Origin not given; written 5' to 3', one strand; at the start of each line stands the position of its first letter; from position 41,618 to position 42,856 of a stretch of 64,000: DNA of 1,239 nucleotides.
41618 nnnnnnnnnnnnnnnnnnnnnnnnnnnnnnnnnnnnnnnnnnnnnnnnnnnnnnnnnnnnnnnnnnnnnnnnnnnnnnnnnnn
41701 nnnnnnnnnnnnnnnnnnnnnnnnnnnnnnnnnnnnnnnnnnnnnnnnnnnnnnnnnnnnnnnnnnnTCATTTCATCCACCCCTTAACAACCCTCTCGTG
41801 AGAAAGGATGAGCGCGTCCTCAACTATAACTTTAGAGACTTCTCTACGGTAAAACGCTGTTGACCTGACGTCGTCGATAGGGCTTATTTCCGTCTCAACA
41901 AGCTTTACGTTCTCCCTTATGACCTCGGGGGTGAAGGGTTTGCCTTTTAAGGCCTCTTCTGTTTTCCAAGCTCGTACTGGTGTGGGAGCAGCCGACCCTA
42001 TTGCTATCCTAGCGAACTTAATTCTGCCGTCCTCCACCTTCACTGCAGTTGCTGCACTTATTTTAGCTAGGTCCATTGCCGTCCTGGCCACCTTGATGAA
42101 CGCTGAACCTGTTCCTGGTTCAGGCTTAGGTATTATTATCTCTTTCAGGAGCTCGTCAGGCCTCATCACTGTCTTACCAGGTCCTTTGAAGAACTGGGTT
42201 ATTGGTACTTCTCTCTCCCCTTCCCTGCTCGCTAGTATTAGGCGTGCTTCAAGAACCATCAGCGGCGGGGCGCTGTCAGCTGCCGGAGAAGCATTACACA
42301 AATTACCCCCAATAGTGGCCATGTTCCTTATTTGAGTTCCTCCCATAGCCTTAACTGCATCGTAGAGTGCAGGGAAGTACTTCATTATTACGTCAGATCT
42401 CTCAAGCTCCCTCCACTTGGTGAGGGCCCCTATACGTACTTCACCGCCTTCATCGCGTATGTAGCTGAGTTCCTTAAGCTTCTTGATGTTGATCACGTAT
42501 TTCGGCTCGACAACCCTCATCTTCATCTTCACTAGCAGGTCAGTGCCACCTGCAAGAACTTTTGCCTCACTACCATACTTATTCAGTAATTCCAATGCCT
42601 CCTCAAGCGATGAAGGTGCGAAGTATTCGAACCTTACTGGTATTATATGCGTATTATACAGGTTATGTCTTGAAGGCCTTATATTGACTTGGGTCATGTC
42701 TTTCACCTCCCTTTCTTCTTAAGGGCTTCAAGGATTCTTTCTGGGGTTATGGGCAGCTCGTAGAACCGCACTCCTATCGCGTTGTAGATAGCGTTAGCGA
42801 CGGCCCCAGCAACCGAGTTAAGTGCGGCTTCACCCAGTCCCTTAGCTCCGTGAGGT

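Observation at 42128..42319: Gene-conversion tract between two otherwise divergent FAD-subunit paralogs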

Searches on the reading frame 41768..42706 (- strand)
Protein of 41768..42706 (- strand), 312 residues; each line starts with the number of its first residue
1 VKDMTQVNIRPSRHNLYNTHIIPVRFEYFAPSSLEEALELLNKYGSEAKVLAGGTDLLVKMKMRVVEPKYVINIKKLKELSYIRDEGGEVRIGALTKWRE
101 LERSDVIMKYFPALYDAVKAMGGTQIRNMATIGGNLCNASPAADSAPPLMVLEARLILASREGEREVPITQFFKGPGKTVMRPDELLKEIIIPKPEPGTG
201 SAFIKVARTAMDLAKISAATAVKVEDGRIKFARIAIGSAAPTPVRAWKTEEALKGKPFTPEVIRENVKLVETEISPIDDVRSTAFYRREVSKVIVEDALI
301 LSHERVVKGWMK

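Call 9: search_protein_families(library=pfam, proteins=[window:41768-42706:-])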
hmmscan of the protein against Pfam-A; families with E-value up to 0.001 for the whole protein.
window:41768-42706:- (312 aa): 3 families
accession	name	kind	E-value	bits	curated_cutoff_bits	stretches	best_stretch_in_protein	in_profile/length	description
PF00941.27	FAD_binding_5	-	9.3e-57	192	27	1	25-195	2-170/170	FAD binding domain in molybdopterin dehydrogenase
PF03450.22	CO_deh_flav_C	-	4.1e-24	85.1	25.5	1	202-298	2-98/102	CO dehydrogenase flavoprotein C-terminal domain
PF01565.28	FAD_binding_4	-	0.00073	19.7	26.4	0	33-114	12-90/139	FAD binding domain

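Call 16: find_homologous_proteins(query=window:41768-42697:-, max_evalue=1e-30)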
Query window:41768-42697:- (309 aa): 7112 proteins with E <= 1e-30 among 8000 candidates; the best 120 are listed.
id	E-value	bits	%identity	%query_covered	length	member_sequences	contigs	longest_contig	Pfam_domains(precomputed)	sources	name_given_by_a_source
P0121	2.7e-197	672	100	100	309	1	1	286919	PF00941.28,PF03450.23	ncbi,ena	-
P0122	1.2e-166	571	82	100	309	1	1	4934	PF00941.28,PF03450.23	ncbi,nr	ncbi:MAG: xanthine dehydrogenase family protein subunit M [Desulfurococcales archaeon]|nr:xanthine d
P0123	1.1e-158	545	79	100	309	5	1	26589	PF00941.28,PF03450.23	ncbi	-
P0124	1.1e-151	522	78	96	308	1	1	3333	PF00941.28,PF03450.23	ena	-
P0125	1.2e-151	522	78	96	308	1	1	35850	PF00941.28,PF03450.23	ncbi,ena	-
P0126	1.3e-149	515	77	98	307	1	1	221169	PF00941.28,PF03450.23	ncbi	-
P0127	3.3e-149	514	77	99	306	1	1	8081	PF00941.28,PF03450.23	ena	-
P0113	2.3e-120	420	66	94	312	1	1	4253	PF00941.28,PF03450.23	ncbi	-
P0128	2.4e-115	403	60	99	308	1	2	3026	PF00941.28,PF03450.23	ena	-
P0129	3.5e-115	403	59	99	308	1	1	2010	PF00941.28,PF03450.23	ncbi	-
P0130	2.5e-114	400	64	96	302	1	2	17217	PF00941.28,PF03450.23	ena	-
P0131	3.1e-114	399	65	96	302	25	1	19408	PF00941.28,PF03450.23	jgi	jgi:carbon-monoxide dehydrogenase medium subunit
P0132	2.3e-113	397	61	95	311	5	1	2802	PF00941.28,PF03450.23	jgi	-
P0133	2.8e-113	396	63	95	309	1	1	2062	PF00941.28,PF03450.23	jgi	-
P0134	1.5e-112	394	61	95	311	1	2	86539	PF00941.28,PF03450.23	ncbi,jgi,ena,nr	ncbi:MAG: xanthine dehydrogenase family protein subunit M [Thermoprotei archaeon]|nr:MAG: xanthine d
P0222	8.1e-96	339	59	91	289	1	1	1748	PF00941.28,PF03450.23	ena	-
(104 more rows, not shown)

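Call 19: find_related_loci(query=window:41768-42697:-, collection=genome_contigs, flank=10000)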
Query window:41768-42697:- (309 aa) in genome_contigs; peptide patterns used: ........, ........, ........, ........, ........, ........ (x = any residue, [..] = any of these).
177 stretches matched a pattern; 18 encode a relative of the query (tblastn E <= 1e-3); 18 distinct loci.
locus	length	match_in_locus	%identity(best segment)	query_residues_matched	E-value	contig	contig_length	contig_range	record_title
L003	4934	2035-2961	82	1-309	0e+0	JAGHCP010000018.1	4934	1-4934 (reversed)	MAG: Desulfurococcales archaeon isolate AUK285 PB_MBMC_239_c_000000000082, whole genome shotgun sequence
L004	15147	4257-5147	78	6-302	5e-161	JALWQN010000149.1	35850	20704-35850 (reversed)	MAG: Desulfurococcales archaeon isolate M2_metabat1_scaf2bin.068 M2_NODE_855_length_35850_cov_2.929177, whole genome sho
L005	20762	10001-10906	42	9-309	2e-77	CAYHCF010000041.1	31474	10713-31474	MAG TPA_asm: uncultured Chitinophaga sp. isolate ERP119702_co1_220 genome assembly, contig: NODE_1368_length_31474_cov_9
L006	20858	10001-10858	45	20-302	5e-76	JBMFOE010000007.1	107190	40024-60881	MAG: Desulfomonilaceae bacterium isolate KM4338-29 NODE_7_length_107190_cov_6.905063, whole genome shotgun sequence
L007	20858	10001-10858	44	20-302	2e-74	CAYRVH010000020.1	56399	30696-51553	MAG TPA_asm: uncultured Syntrophaceae bacterium isolate binchicken_co135_214 genome assembly, contig: NODE_1228_length_5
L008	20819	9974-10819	45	23-302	8e-73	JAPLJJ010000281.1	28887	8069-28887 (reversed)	MAG: Deltaproteobacteria bacterium isolate LacPavin_0419_WC90_MAG_47_15 LacPavin_0419_WC90_scaffold_125463, whole genome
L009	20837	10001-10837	42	22-296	7e-67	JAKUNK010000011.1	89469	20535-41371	MAG: Dehalococcoidia bacterium isolate ALOHA_A2.0_5 A2.0-Dehalococcoidia-6_11, whole genome shotgun sequence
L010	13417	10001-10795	44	25-285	6e-63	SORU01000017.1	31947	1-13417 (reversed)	Candidatus Marinimicrobia bacterium MT.SAG.2 2547280577, whole genome shotgun sequence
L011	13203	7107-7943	40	20-296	6e-62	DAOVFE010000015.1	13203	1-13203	MAG TPA_asm: Anaerolineales bacterium isolate CSMAG_1101 CSMAG_1101_k141_5620855_length_13203_cov_8.8372, whole genome s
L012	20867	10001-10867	37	12-296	4e-62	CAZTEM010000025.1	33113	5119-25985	MAG TPA_asm: uncultured Desulfobacterales bacterium isolate binchicken_co67_180 genome assembly, contig: NODE_1233_lengt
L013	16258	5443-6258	38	25-296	4e-59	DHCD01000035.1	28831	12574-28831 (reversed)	MAG TPA_asm: Syntrophomonas sp. UBA4911 UBA4911_contig_433, whole genome shotgun sequence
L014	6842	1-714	38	69-304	1e-51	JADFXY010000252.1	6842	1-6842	MAG: Deltaproteobacteria bacterium isolate nDJH2bin9 nDJH2_bin9_NODE_252_length_6842_cov_2.632018, whole genome shotgun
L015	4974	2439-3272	36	23-296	6e-51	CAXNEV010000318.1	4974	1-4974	MAG: Candidatus Latescibacterota bacterium isolate TH-08apr19-86 genome assembly, contig: TH-08apr19-C43064, whole genom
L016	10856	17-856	33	23-297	6e-43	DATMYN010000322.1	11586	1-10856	MAG TPA_asm: Longilinea sp. isolate SMAG_U13149 k141_47232, whole genome shotgun sequence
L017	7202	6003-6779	29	23-300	1e-26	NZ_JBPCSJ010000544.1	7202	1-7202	MAG: Hydrogenophaga sp. S1Ck117_1343008_flag_1_multi_6.0000_len_7202, whole genome shotgun sequence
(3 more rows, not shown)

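Call 24: find_encoding_contigs(protein=P0127, flank=10000, max_places=3)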
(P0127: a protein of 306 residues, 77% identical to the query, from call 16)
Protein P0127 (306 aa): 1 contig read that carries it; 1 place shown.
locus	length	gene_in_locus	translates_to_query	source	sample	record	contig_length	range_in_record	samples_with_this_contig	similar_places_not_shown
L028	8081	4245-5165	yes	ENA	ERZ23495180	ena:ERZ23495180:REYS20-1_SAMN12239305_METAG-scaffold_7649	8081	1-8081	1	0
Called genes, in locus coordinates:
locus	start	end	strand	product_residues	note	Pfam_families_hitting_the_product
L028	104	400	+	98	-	-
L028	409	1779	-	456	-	PF01979:Amidohydro_1, PF12890:DHOase, PF07969:Amidohydro_3 (weak)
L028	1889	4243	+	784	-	PF01315:Ald_Xan_dh_C, PF02738:MoCoBD_1, PF20256:MoCoBD_2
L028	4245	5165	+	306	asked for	PF00941:FAD_binding_5, PF03450:CO_deh_flav_C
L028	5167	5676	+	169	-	PF00111:Fer2, PF13085:Fer2_3 (faint), PF01799:Fer2_2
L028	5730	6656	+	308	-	PF02729:OTCace_N, PF00185:OTCace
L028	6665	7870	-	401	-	PF00155:Aminotran_1_2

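Call 33: find_related_loci(query=window:41768-42697:-, collection=metagenome_contigs, flank=10000)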
Query window:41768-42697:- (309 aa) in metagenome_contigs; peptide patterns used: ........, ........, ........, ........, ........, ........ (x = any residue, [..] = any of these).
248 stretches matched a pattern; 20 encode a relative of the query (tblastn E <= 1e-3); 20 distinct loci.
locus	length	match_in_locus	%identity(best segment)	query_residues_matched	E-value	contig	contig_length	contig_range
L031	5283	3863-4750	46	12-303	1e-83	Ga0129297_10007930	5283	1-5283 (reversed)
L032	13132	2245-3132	46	12-303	1e-83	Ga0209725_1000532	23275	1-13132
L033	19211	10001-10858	44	20-302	1e-77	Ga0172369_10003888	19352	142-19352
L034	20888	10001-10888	44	10-302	1e-77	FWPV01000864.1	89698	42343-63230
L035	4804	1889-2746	44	20-302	8e-77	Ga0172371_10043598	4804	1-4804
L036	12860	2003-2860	44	20-302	9e-77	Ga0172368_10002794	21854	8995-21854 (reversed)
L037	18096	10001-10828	46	20-292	4e-75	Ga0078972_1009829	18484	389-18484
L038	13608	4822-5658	42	22-296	1e-66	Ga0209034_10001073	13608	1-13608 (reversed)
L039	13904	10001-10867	37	12-296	3e-62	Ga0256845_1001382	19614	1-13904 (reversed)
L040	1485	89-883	43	25-285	5e-65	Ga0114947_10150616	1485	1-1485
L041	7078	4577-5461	37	12-302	1e-61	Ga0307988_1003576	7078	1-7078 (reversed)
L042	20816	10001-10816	39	25-296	7e-60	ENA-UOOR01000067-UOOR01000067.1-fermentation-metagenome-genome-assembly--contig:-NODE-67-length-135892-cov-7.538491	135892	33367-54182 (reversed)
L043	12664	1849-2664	39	25-296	7e-60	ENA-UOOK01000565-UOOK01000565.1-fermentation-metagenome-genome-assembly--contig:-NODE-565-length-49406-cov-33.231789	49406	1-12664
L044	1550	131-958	40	22-296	1e-60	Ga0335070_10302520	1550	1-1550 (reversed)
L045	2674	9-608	47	87-285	2e-51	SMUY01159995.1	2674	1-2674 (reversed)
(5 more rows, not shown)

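Call 47: search_protein_families(library=ncbifam, proteins=[window:41768-42697:-], max_evalue=0.00001)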
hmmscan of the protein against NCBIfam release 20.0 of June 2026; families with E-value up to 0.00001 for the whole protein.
window:41768-42697:- (309 aa): 8 families
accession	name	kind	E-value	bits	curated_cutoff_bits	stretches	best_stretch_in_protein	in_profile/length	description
NF041019.1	glyceraldDH_beta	equivalog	5.7e-79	265.2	350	1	19-296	2-277/280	glyceraldehyde dehydrogenase subunit beta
NF043083.1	XdhB_XDHase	equivalog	4.4e-77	259.1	310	1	25-296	7-280/289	xanthine dehydrogenase subunit XdhB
NF007427.0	PRK09971.1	equivalog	1.1e-73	248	287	1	24-297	6-281/292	xanthine dehydrogenase FAD-binding subunit XdhB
TIGR02963.1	xanthine_xdhA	equivalog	5.5e-57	193.4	467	1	24-292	194-461/468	xanthine dehydrogenase small subunit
TIGR03195.1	4hydrxCoA_B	equivalog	6.4e-37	127.4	404.55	2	23-135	5-116/321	4-hydroxybenzoyl-CoA reductase subunit beta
TIGR03199.1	pucC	equivalog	8.8e-35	120.3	306.05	1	28-288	1-258/264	xanthine dehydrogenase subunit C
TIGR03312.1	Se_sel_red_FAD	hypoth_equivalog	6.6e-26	91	241.5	1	24-297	3-248/257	molybdopterin-dependent oxidoreductase FAD-binding subunit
TIGR02969.1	mam_aldehyde_ox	subfamily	2.7e-17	61.6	1912.3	1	21-272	235-498/1330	aldehyde oxidase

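Call 48: search_solved_structures(query=window:41768-42697:-, max_evalue=1e-10, show_alignments=1)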
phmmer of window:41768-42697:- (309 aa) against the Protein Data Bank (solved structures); distinct sequences matched with E-value up to 1e-10: 37.
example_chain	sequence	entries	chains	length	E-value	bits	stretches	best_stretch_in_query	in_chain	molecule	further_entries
1ffu_C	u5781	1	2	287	3.4e-52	180.9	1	19-296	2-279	CUTM, FLAVOPROTEIN OF CARBON MONOXIDE DEHYDROGENASE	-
1ffv_C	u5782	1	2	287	2.2e-51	178.3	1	19-296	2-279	CUTM, FLAVOPROTEIN OF CARBON MONOXIDE DEHYDROGENASE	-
3hrd_C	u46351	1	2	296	2.2e-48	168.4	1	23-289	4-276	Nicotinate dehydrogenase FAD-subunit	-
8uem_B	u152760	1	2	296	5.1e-42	147.6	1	19-296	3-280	Carbon monoxide dehydrogenase medium chain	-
4zoh_B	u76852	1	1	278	1.4e-41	146.1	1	19-299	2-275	Putative oxidoreductase FAD-binding subunit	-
1zxi_C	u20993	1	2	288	3.6e-40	141.5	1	19-296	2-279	Carbon monoxide dehydrogenase medium chain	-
1n5w_C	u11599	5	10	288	3.7e-40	141.5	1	19-296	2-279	Carbon monoxide dehydrogenase medium chain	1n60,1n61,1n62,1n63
7dqx_B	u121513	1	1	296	7e-36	127.4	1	20-298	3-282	6-hydroxypseudooxynicotine dehydrogenase complex subunit alpha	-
7dqx_E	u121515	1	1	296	7.2e-36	127.4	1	20-298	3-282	6-hydroxypseudooxynicotine dehydrogenase complex subunit alpha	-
5y6q_B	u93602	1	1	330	3.4e-28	102.2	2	125-275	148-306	Aldehyde oxidase medium subunit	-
1jro_A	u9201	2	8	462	1.2e-27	100.4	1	42-290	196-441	xanthine dehydrogenase, chain A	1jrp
2w3r_A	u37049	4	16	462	1.2e-27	100.4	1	42-290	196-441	XANTHINE DEHYDROGENASE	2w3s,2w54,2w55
1t3q_C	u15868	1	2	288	1.4e-27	100.2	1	22-297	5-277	quinoline 2-oxidoreductase medium subunit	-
1rm6_B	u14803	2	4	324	1.6e-19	73.8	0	131-252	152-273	4-hydroxybenzoyl-CoA reductase beta subunit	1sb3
2e3t_A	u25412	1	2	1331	2.6e-19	73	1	23-262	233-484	Xanthine dehydrogenase/oxidase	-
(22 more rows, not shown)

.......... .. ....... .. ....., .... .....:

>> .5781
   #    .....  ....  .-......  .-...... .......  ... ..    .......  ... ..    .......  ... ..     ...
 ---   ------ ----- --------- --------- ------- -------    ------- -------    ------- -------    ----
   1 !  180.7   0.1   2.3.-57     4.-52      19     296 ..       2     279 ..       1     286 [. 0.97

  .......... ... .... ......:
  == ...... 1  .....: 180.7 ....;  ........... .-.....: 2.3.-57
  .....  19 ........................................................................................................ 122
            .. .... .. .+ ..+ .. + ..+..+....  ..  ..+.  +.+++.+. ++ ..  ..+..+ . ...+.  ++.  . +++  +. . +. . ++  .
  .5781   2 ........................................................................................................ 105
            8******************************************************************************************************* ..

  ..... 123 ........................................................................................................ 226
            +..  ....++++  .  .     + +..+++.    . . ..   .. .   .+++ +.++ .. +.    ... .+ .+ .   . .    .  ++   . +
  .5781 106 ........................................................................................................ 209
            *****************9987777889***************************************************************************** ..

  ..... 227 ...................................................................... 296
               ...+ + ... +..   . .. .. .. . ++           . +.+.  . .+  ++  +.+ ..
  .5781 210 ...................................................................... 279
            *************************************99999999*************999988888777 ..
